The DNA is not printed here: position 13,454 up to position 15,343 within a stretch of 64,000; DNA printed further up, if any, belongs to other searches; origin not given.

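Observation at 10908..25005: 14-kb cassette: two-component pair, Tat-exported MBL hydrolase, RND pump and three envelope proteins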

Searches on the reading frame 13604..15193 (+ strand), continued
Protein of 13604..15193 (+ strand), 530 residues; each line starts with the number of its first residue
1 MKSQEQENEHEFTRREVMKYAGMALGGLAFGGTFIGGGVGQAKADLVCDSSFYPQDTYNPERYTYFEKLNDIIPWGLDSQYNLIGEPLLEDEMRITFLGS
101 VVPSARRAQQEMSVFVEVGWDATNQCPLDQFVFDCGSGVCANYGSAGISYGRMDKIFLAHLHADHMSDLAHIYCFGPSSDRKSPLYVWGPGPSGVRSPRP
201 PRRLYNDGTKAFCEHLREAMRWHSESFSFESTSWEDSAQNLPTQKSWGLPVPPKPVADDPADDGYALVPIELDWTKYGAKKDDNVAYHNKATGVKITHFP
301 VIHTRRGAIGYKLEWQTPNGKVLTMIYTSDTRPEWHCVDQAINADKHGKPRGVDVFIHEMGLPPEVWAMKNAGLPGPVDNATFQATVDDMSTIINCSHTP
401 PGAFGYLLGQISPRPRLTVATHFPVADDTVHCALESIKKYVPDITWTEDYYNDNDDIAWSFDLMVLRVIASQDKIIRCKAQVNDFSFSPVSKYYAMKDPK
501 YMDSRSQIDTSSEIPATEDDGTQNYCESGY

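Call 47: search_protein_families(library=pfam, proteins=[L060:11588-13549:+, L047:2398-3789:+, L006:8639-9025:+, L060:9528-9956:+, L078:9404-10744:+], max_evalue=0.01)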
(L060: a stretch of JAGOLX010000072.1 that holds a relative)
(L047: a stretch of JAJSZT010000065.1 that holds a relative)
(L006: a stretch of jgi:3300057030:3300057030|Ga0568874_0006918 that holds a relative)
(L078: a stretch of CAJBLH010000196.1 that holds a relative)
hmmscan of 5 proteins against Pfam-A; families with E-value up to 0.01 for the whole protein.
L060:11588-13549:+ (653 aa): 4 families
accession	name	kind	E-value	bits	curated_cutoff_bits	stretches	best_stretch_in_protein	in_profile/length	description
PF00884.28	Sulfatase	-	6.6e-41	141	25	1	47-469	1-301/301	Sulfatase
PF16347.10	SGSH_C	-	3.9e-08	34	29.3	1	425-470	11-54/154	N-sulphoglucosamine sulphohydrolase, C-terminal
PF02995.22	DUF229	-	7.8e-05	22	25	1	378-414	311-347/496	Protein of unknown function (DUF229)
PF01663.27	Phosphodiest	-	0.00021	21.5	23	0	381-413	192-224/342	Type I phosphodiesterase / nucleotide pyrophosphatase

L047:2398-3789:+ (463 aa): 2 families
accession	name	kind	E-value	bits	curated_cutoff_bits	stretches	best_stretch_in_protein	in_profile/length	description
PF04055.27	Radical_SAM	-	1.8e-15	57.9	29.5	1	30-196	4-163/166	Radical SAM superfamily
PF13186.11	SPASM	-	9.9e-08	32.6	21.5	1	301-359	7-67/67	Iron-sulfur cluster-binding domain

L006:8639-9025:+ (128 aa): 0 families

L060:9528-9956:+ (142 aa): 1 family
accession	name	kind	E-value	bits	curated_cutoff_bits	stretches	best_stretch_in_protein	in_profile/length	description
PF24675.1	NpmA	-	0.0043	16.8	60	1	78-123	24-69/214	16S rRNA (adenine(1408)-N(1))-methyltransferase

L078:9404-10744:+ (446 aa): 9 families
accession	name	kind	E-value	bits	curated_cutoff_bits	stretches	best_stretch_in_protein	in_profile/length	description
PF24684.1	Vgb_lyase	-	1.2e-93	313.6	50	2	34-208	86-259/290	Virginiamycin B lyase family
PF23500.1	DUF7133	-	1.8e-12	47.7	27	0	163-191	319-348/385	Domain of unknown function (DUF7133)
PF25021.1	TEN_NHL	-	1.7e-11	44.1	27.1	0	131-166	32-65/357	Teneurin NHL domain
PF01436.27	NHL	-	8.1e-11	41.8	20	0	172-195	2-25/28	NHL repeat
PF07494.17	Reg_prop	-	2.6e-09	36.6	20.4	0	85-105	2-21/24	Two component regulator propeller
PF08450.18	SGL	-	7.2e-08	32.8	26.3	0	224-261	193-231/246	SMP-30/Gluconolactonase/LRE-like region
PF22701.2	Mala_s_1-like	-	5.4e-05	23.5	27.5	0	129-187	87-145/195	Mal s 1 allergenic protein-like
PF14220.11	DUF4329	-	0.0015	19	28.6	0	168-195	84-111/116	Domain of unknown function (DUF4329)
PF20067.5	SSL_N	-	0.0052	17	18.9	0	87-109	19-41/46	Strictosidine synthase-like, N-terminal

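Call 52: predict_structure(alignment_id=A1)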
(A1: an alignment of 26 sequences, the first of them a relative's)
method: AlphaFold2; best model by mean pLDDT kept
length: 530 residues; sequences in the alignment: 26
mean_pLDDT: 66.1   pTM: 0.71
mean pLDDT of the five models: 66.1, 62.0, 57.2, 56.1, 49.8
residues with pLDDT >= 90: 87; 70-90: 169; 50-70: 137; < 50: 137
segments of 3 or more residues with pLDDT < 50: 1-61, 101-110, 177-191, 197-200, 222-224, 230-236, 484-502, 504-510, 512-514, 526-530
pLDDT, mean of each block of 10 residues (from residue 1): 28 33 31 23 24 43 73 82 89 85 39 85 87 67 62 70 57 49 40 49 55 57 49 49 76 70 66 69 83 89 66 94 90 79 90 91 71 70 81 71 82 93 63 82 83 86 90 92 49 45 45 58 52
secondary structure, 60 per line:
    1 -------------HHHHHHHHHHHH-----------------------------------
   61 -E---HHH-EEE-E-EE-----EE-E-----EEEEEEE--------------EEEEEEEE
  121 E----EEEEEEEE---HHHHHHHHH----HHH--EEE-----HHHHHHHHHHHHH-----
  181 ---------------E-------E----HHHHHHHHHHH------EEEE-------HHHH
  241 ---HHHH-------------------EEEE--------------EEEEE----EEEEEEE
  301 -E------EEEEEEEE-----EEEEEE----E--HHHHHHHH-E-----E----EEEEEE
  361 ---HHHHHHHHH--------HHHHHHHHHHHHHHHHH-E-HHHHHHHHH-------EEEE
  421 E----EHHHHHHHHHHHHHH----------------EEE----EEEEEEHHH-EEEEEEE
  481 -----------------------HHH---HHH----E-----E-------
elements in order: H14-25 E70-72 E92-98 E113-121 E126-133 H137-145 E155-157 H163-175 H209-219 E226-229 H237-240 H244-247 E267-270 E285-289 E294-300 E309-316 E322-327 H335-342 E355-360 H364-372 H381-397 H401-409 E417-421 H427-440 E457-459 E464-469 E474-480

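Call 56: fold_search(model_id=the predicted structure, library=pdb)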
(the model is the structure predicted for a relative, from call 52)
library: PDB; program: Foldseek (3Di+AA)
matches with E <= 10: 514; with E <= 0.001: 23
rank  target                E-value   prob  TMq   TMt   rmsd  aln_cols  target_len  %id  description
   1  7bz1_A                3.0e-17  1.00  0.44  0.62  11.1       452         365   24  The mutant variant of PNGM-1. H96 was substituted for alanine to study metal coordination. (released 2021-04-28)
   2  7bzi_E                6.1e-17  1.00  0.44  0.63  10.7       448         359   24  The mutant variant of PNGM-1. H91 was substituted for alanine to study metal coordination. (released 2021-04-28)
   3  7bzi_D                1.0e-16  1.00  0.44  0.62  10.9       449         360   23  The mutant variant of PNGM-1. H91 was substituted for alanine to study metal coordination. (released 2021-04-28)
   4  7bz3_A                1.8e-16  1.00  0.43  0.64  10.5       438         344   23  The mutant variant of PNGM-1. H257 was substituted for alanine to study substrate binding. (released 2021-04-28)
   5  7bzi_A                1.9e-16  1.00  0.44  0.62  10.8       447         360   24  The mutant variant of PNGM-1. H91 was substituted for alanine to study metal coordination. (released 2021-04-28)
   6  6j4n_A                2.2e-16  1.00  0.45  0.62  11.6       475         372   22  Structure of papua new guinea MBL-1(PNGM-1) native (released 2019-02-27)
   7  7wi1_A                3.3e-16  1.00  0.45  0.62  13.3       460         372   23  The mutant variant of PNGM-1, H93 was substituuted for alanine to study metal coordination (released 2023-01-18)
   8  7byq_D                8.3e-16  1.00  0.44  0.62  11.7       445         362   24  The mutant variant of PNGM-1. H279A was substituted for alanine to study metal coordination. (released 2021-04-28)
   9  7bzi_C                1.5e-15  1.00  0.44  0.63  10.7       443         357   24  The mutant variant of PNGM-1. H91 was substituted for alanine to study metal coordination. (released 2021-04-28)
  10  7byq_B                2.0e-15  1.00  0.44  0.63  11.8       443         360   23  The mutant variant of PNGM-1. H279A was substituted for alanine to study metal coordination. (released 2021-04-28)
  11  7bzi_F                2.5e-15  1.00  0.44  0.61  10.9       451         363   24  The mutant variant of PNGM-1. H91 was substituted for alanine to study metal coordination. (released 2021-04-28)
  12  7byq_A                2.6e-15  1.00  0.44  0.62  14.3       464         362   23  The mutant variant of PNGM-1. H279A was substituted for alanine to study metal coordination. (released 2021-04-28)
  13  7bzi_B                3.0e-15  1.00  0.45  0.63  10.5       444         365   24  The mutant variant of PNGM-1. H91 was substituted for alanine to study metal coordination. (released 2021-04-28)
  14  7bzi_G                6.3e-15  1.00  0.45  0.63  10.8       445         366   24  The mutant variant of PNGM-1. H91 was substituted for alanine to study metal coordination. (released 2021-04-28)
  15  7bz3_D                7.2e-14  1.00  0.41  0.64  10.1       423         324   24  The mutant variant of PNGM-1. H257 was substituted for alanine to study substrate binding. (released 2021-04-28)
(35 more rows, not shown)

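Call 66: search_protein_families(library=ncbifam, proteins=[L080:755-2305:+, L080:2302-2991:+, L080:3005-4288:+, L080:5021-6691:+, L080:6829-8262:+, L080:8315-9442:+, L080:9439-12510:+], max_evalue=0.00001)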
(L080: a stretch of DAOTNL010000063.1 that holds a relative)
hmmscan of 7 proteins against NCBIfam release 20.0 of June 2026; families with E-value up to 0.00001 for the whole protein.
L080:755-2305:+ (516 aa): 0 families

L080:2302-2991:+ (229 aa): 0 families

L080:3005-4288:+ (427 aa): 6 families
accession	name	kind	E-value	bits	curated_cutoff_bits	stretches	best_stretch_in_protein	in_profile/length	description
NF052443.1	SensHisKinMctS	equivalog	1.7e-25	89.3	700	1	211-414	235-441/457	two-component system sensor histidine kinase MctS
NF007896.0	PRK10600.1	equivalog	1.5e-19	70.1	578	1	224-418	388-581/598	nitrate/nitrite two-component system sensor histidine kinase NarX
NF008649.0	PRK11644.1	equivalog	1.8e-19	69.9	408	1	202-421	279-495/499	signal transduction histidine-protein kinase/phosphatase UhpB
NF008184.0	PRK10935.1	equivalog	1.1e-18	67.3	553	1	225-421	362-558/565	nitrate/nitrite two-component system sensor histidine kinase NarQ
NF052531.1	Strep_LiaS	equivalog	5.4e-18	65.3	450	1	211-422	118-327/328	envelope stress sensor histidine kinase LiaS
NF047786.1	his_kin_MadS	equivalog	2.1e-13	50.2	500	1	191-421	195-434/434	MadS family sensor histidine kinase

L080:5021-6691:+ (556 aa): 5 families
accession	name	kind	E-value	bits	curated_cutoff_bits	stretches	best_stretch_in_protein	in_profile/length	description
NF041257.1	GntH_guanitoxin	equivalog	6.1e-60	203.1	333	2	114-263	8-136/374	guanitoxin biosynthesis MBL fold metallo-hydrolase GntH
NF000801.0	PRK00055.1-3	equivalog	6.4e-11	41.9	252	1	162-228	30-94/307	ribonuclease Z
TIGR02651.1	RNase_Z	equivalog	1.1e-10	41.1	292.95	1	162-220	28-86/302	ribonuclease Z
NF000800.0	PRK00055.1-1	equivalog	9.2e-08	31.4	398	1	163-228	34-97/305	ribonuclease Z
TIGR02649.1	true_RNase_BN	exception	1.6e-06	27.3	563.7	0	164-223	34-93/304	ribonuclease BN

L080:6829-8262:+ (477 aa): 11 families
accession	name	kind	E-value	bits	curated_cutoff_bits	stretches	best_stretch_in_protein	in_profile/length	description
TIGR01845.1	outer_NodT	subfamily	3.2e-105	352.6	210.05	1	24-470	8-460/460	efflux transporter outer membrane subunit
NF033143.1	efflux_OM_AdeK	equivalog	3.4e-60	204.1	900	1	40-472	37-463/480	multidrug efflux RND transporter AdeIJK outer membrane channel subunit AdeK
NF007347.1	PRK09837.1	subfamily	4.8e-51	174.1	598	1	23-472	15-460/461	Cu(I)/Ag(I) efflux RND transporter outer membrane protein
NF033142.1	efflux_OM_AdeC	exception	9.8e-49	166.2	975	1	63-471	60-462/465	multidrug efflux RND transporter AdeABC outer membrane channel subunit AdeC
TIGR01844.1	type_I_sec_TolC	subfamily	2.4e-35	122.3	225.15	1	67-468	5-398/414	TolC family outer membrane protein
NF007390.0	PRK09915.1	equivalog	7.2e-34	117.3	597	1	55-474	57-482/488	MdtP family multidrug efflux transporter outer membrane subunit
NF008524.1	PRK11459.1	equivalog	4.8e-25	88.3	650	1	56-436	56-441/478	multidrug resistance outer membrane protein MdtQ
NF047721.1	ToxDrgExpTdeA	equivalog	5.5e-24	84.9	550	1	56-470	48-452/455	toxin/drug exporter TdeA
NF052390.1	efflux_OMP_AbuO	equivalog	5.6e-09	35.2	700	0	76-247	252-416/447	multidrug efflux outer membrane protein AbuO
NF007002.0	PRK09465.1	equivalog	7.4e-08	31.3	495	1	74-468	33-424/460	outer membrane channel protein TolC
TIGR01843.1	type_I_hlyD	subfamily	2.3e-06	26.9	208.65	0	360-457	122-219/422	HlyD family type I secretion periplasmic adaptor subunit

L080:8315-9442:+ (375 aa): 15 families
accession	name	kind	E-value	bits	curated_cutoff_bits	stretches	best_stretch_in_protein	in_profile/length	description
TIGR01730.1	RND_mfp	subfamily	5.5e-60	203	94.9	1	57-363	14-321/322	efflux RND transporter periplasmic adaptor subunit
TIGR00999.1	8a0102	subfamily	1e-21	77.3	319.3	1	88-355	1-270/271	CzcB/NccB family metal efflux transporter periplasmic adaptor subunit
NF008589.1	PRK11556.1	equivalog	2e-17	63.2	391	1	62-171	77-193/392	MdtA/MuxA family multidrug efflux RND transporter periplasmic adaptor subunit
NF007785.0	PRK10476.1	equivalog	7.7e-17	61.1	376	1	63-133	43-112/347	multidrug transporter subunit MdtN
NF008606.0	PRK11578.1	equivalog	8.5e-16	58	342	1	127-346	147-359/371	macrolide transporter subunit MacA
NF002939.0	PRK03598.1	equivalog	8.9e-15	54.7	393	1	58-157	34-127/332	secretion protein HlyD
NF033138.2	RND-peri-MexC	equivalog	1e-13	51.2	625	1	32-174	24-175/375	MexC family multidrug efflux RND transporter periplasmic adaptor subunit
NF007362.0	PRK09859.1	equivalog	1.2e-12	47.7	738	1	71-177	63-176/385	multidrug transporter subunit MdtE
TIGR00998.1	8a0101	subfamily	6.9e-12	45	390.8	1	69-154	42-131/334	EmrA/EmrK family multidrug efflux transporter periplasmic adaptor subunit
NF045904.1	RND-peri-MexE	equivalog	1.6e-11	43.7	714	1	60-362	54-367/390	multidrug efflux RND transporter periplasmic adaptor subunit MexE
NF011604.1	PRK15030.1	equivalog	7.5e-11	41.6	765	0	69-177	65-180/397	multidrug efflux RND transporter periplasmic adaptor subunit AcrA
NF000272.2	OqxA_adapt_sub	exception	2e-09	36.9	835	1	60-177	58-182/391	multidrug efflux RND transporter periplasmic adaptor subunit OqxA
NF033834.1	RND_adapt_MexA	exception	2.6e-09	36.7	750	1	72-364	66-361/373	multidrug efflux RND transporter periplasmic adaptor subunit MexA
NF007132.1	PRK09578.1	equivalog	1.4e-07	30.7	512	1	40-175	36-178/396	MexX/AxyX family multidrug efflux RND transporter periplasmic adaptor subunit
NF007850.1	PRK10559.1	equivalog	2.7e-07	30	400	1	45-168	20-145/303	p-hydroxybenzoic acid efflux pump subunit AaeA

L080:9439-12510:+ (1023 aa): 12 families
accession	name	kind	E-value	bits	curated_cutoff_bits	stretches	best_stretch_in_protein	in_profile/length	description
NF033617.1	RND_permease_2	subfamily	3.5e-128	429.1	1250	1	5-1014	2-1008/1009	multidrug efflux RND transporter permease subunit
NF000282.2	RND_permease_1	subfamily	7.1e-100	335.4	1250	1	4-1013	1-1027/1029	multidrug efflux RND transporter permease subunit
TIGR00915.1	2A0602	subfamily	6.4e-89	299.1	940.35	2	4-587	2-598/1050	efflux RND transporter permease subunit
TIGR00914.1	2A0601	subfamily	2.2e-84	283.9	701.45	2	2-596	4-606/1051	CusA/CzcA family heavy metal efflux RND transporter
NF007131.0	PRK09577.1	equivalog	5.8e-67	226.2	1768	1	3-1016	1-1025/1045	multidrug efflux RND transporter permease subunit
NF007905.0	PRK10614.1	equivalog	5.5e-63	213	1774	1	5-1016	5-1011/1025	multidrug efflux RND transporter permease subunit MdtC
NF007133.0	PRK09579.1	equivalog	1.6e-60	204.8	1763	2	1-501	1-495/1017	multidrug efflux RND transporter permease subunit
NF007798.0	PRK10503.1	equivalog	1.6e-60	204.8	1584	1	7-1016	16-1025/1040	MdtB/MuxB family multidrug efflux RND transporter permease subunit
NF007842.1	PRK10555.1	equivalog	1.8e-57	194.9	1854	2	3-585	1-595/1036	multidrug efflux RND transporter permease AcrD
NF000037.1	RND_perm_OqxB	exception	2.2e-49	168.1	2200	2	1-605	1-624/1050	multidrug efflux RND transporter permease subunit OqxB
NF011706.2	PRK15127.1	equivalog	3.8e-47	160.8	2150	2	5-581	3-592/1049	multidrug efflux RND transporter permease subunit AcrB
TIGR00921.1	2A067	subfamily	3.7e-11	41.8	351.9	1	347-496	201-348/733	hydrophobe/amphiphile efflux-3 (HAE3) family transporter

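Call 86: search_protein_families(library=pfam, proteins=[L056:2246-3766:+, L056:5661-6848:+, L056:7110-8948:+, L056:15722-17434:-, L037:7718-9568:+, L037:6280-7620:+, L037:4018-5733:+, L047:6029-7933:+, L044:12229-13188:+, L056:15115-15750:-], max_evalue=0.001)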
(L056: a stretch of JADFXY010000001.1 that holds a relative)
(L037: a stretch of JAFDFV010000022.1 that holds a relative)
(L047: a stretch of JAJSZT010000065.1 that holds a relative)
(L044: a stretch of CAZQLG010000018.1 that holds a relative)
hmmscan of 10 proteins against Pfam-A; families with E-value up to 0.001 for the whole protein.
L056:2246-3766:+ (506 aa): 2 families
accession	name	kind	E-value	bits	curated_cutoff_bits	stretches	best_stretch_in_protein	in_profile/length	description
PF00245.25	Alk_phosphatase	-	9.7e-65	219.6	24.4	2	199-504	179-421/423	Alkaline phosphatase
PF01676.23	Metalloenzyme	-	1.5e-05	25.1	24.3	1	259-334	129-202/252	Metalloenzyme superfamily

L056:5661-6848:+ (395 aa): 1 family
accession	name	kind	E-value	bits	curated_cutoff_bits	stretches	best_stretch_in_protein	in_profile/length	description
PF07907.16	YibE_F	-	1.3e-72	244.7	27.2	1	133-370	2-239/241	YibE/F-like protein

L056:7110-8948:+ (612 aa): 3 families
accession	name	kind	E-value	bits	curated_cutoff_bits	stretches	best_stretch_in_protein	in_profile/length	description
PF13444.12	Acetyltransf_5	-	3e-21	76.5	22.4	1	349-450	1-102/102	Acetyltransferase (GNAT) domain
PF19576.4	Acyltransf_2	-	4.8e-10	39.2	27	1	59-276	46-260/266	Acyltransferase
PF01553.26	Acyltransferase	-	0.00012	22.3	23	1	78-207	7-131/132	Acyltransferase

L056:15722-17434:- (570 aa): 1 family
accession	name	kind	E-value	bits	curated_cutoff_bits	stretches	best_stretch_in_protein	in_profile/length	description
PF02470.25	MlaD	-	9.6e-34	115.9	25.1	3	75-165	2-80/81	MlaD protein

L037:7718-9568:+ (616 aa): 4 families
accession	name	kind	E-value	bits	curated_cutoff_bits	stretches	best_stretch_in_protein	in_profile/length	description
PF02872.23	5_nucleotid_C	-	2.1e-38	132.4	23.6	1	411-568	2-154/158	5'-nucleotidase, C-terminal domain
PF22888.1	FIMAH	-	6.7e-11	43.1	24.8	1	74-151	1-79/81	FIMAH domain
PF00149.33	Metallophos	-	2.9e-09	38.1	21.5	1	159-328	28-190/191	Calcineurin-like phosphoesterase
PF09587.15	PGA_cap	-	0.00031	20.7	27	0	178-261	61-141/255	Bacterial capsule synthesis protein PGA_cap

L037:6280-7620:+ (446 aa): 1 family
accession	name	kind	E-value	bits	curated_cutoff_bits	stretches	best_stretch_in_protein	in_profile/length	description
PF01609.27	DDE_Tnp_1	-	3.4e-20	73.1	23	1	99-351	2-199/200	Transposase DDE domain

L037:4018-5733:+ (571 aa): 0 families

L047:6029-7933:+ (634 aa): 1 family
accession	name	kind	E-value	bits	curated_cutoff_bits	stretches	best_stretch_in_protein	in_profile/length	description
PF03571.21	Peptidase_M49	-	3.3e-06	26.2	21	1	192-394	107-306/548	Peptidase family M49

L044:12229-13188:+ (319 aa): 0 families

L056:15115-15750:- (211 aa): 1 family
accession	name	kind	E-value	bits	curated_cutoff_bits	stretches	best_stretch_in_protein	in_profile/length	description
PF03886.18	ABC_trans_aux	-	7.7e-34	117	26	1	41-201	1-161/161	ABC-type transport auxiliary lipoprotein component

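Call 90: search_protein_families(library=pfam, alignment_id=A4, max_evalue=0.00001)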
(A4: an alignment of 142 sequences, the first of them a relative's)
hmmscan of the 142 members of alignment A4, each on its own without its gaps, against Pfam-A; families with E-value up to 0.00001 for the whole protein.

A. member 1, L001:9044-9631:- (195 aa): 1 family
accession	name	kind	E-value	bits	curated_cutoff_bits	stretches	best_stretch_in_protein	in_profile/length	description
PF07661.19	MORN_2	-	8e-19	66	29.6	0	103-124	1-22/22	MORN repeat variant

B. families by the number of members that match (of 142 scanned): 138 families (the first 25 are shown)
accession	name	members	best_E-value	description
PF00072.30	Response_reg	10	5.3e-30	Response regulator receiver domain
PF04055.27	Radical_SAM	7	2.8e-18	Radical SAM superfamily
PF00196.25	GerE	6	1.9e-18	Bacterial regulatory proteins, luxR family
PF13186.11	SPASM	6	1.6e-11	Iron-sulfur cluster-binding domain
PF24684.1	Vgb_lyase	4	1.8e-95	Virginiamycin B lyase family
PF08450.18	SGL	4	7e-30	SMP-30/Gluconolactonase/LRE-like region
PF01436.27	NHL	4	7.5e-16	NHL repeat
PF00884.28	Sulfatase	3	9.4e-43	Sulfatase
PF00849.27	PseudoU_synth_2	3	4e-32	RNA pseudouridylate synthase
PF02518.31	HATPase_c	3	1.2e-25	Histidine kinase-, DNA gyrase B-, and HSP90-like ATPase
PF25021.1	TEN_NHL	3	1.9e-13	Teneurin NHL domain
PF23500.1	DUF7133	3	1.8e-12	Domain of unknown function (DUF7133)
PF07494.17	Reg_prop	3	3e-11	Two component regulator propeller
PF08281.18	Sigma70_r4_2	3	9e-10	Sigma-70, region 4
PF16347.10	SGSH_C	3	3.6e-09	N-sulphoglucosamine sulphohydrolase, C-terminal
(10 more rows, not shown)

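Call 116: search_protein_representatives(protein=P0001)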
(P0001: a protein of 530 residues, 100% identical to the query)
Query: 530 residues. Proteins with E-value up to 0.001 (for the whole library): 887; up to 1e-10: 311; up to 1e-30: 80. The best 150 are listed.
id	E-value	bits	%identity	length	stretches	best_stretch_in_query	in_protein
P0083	7.0e-166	569.4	58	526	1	7-530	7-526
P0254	3.0e-160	550.8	53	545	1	6-530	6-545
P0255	2.1e-154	531.5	55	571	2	184-492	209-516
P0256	2.0e-149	515.1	58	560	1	4-526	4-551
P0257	2.0e-128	445.8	65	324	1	4-344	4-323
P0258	2.7e-127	442.0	58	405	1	153-518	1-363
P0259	2.7e-126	438.7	49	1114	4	86-233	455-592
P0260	3.1e-119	415.4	48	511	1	12-530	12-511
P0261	4.6e-119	414.9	55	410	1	12-382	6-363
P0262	1.9e-116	406.2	51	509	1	10-530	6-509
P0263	8.1e-113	394.3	49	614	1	12-472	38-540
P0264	1.5e-107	376.8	63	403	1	56-378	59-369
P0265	3.3e-106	372.5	49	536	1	20-530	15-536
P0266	1.5e-100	353.7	57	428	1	153-490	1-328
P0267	1.8e-96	340.3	48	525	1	10-443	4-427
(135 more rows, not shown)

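Call 117: find_related_loci(query=P0001, collection=metagenome_contigs, flank=8000)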
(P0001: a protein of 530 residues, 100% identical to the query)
Query P0001 (530 aa) in metagenome_contigs; peptide patterns used: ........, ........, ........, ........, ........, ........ (x = any residue, [..] = any of these).
77 stretches matched a pattern; 22 encode a relative of the query (tblastn E <= 1e-3); 22 distinct loci.
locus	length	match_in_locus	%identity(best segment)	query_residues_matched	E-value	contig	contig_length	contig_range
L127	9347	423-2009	53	1-530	8e-172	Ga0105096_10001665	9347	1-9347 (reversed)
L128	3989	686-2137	54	41-530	8e-177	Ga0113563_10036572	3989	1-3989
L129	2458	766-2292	52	12-530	0e+0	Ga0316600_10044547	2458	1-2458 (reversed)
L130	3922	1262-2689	55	58-530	3e-176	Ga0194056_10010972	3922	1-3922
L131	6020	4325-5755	55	46-530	5e-168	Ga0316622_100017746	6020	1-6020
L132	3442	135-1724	54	2-530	1e-169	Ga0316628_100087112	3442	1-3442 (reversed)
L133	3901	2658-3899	55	12-442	1e-159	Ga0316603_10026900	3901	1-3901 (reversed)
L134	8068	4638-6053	51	42-530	5e-153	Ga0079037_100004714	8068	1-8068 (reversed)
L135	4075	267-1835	47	1-530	4e-152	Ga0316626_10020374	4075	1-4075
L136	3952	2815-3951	60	58-430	7e-152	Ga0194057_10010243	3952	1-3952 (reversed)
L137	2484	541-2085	48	1-530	4e-149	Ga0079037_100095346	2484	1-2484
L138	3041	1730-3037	51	1-439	2e-146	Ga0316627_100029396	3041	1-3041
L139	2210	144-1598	50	34-530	2e-149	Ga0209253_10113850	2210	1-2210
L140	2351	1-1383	51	56-530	9e-144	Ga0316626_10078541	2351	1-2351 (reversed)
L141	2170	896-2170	52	1-433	3e-135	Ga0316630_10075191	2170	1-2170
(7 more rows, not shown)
